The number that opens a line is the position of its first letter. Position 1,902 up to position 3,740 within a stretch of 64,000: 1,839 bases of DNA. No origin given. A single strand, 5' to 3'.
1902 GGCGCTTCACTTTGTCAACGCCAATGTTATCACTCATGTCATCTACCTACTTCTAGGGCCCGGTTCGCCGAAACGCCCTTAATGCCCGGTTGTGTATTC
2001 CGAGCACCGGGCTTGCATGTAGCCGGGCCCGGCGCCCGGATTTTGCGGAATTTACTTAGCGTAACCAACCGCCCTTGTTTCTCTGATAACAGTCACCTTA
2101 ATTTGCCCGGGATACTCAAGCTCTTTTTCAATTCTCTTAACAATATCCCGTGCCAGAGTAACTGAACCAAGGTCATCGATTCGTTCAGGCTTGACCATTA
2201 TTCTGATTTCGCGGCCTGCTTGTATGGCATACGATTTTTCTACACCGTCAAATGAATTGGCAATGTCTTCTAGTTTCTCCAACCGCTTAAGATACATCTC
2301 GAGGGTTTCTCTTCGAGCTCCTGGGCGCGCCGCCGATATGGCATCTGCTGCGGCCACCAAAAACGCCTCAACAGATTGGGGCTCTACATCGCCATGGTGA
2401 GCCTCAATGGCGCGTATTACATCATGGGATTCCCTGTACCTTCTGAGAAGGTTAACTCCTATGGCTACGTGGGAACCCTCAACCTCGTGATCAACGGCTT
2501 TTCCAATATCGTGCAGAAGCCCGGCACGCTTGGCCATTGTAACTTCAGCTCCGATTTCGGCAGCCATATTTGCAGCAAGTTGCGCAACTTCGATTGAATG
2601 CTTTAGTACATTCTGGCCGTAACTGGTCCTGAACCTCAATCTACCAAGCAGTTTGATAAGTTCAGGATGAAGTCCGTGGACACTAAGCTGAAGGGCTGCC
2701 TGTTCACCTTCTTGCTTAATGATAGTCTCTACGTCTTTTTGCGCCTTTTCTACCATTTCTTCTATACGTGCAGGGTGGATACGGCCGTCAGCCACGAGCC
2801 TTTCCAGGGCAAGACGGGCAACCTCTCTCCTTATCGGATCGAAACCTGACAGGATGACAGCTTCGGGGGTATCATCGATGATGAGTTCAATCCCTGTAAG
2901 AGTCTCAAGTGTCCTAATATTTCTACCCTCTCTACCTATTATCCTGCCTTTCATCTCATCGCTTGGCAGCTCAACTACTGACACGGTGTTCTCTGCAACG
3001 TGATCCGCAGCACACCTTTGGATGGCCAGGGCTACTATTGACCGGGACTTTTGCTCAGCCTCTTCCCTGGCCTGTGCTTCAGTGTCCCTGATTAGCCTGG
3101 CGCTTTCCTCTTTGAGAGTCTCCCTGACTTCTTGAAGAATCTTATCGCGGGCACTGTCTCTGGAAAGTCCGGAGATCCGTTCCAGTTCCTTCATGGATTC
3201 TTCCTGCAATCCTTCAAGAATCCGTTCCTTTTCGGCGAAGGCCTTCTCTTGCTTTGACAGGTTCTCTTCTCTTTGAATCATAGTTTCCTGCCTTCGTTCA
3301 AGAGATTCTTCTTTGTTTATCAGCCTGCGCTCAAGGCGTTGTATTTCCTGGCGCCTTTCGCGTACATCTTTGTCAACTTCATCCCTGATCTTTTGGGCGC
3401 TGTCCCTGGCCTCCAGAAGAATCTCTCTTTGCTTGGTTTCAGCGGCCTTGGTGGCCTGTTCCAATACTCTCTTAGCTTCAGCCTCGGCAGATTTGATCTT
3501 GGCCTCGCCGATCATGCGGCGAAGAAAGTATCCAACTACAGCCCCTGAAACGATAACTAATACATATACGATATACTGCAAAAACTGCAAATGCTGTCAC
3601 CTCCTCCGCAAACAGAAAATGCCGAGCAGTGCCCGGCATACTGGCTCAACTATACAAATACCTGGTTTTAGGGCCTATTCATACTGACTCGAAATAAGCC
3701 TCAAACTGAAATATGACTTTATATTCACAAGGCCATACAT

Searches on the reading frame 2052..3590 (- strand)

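Call 29: search_protein_families(library=pfam, proteins=[window:2052-3590:-], max_evalue=0.00001)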
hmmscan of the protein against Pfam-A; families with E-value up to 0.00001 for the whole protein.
window:2052-3590:- (512 aa): 4 families
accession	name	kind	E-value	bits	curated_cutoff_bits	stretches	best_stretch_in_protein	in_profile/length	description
PF12072.13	RNase_Y_N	-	8.7e-57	192.2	32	1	6-197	3-201/201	RNase Y N-terminal region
PF01966.28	HD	-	2.9e-19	69.9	22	1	328-420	1-115/116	HD domain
PF00013.35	KH_1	-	1.2e-06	28.6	21.5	1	206-262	4-64/66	KH domain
PF08668.18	HDOD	-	4e-06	26.9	22.9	0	327-384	94-152/196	HDOD domain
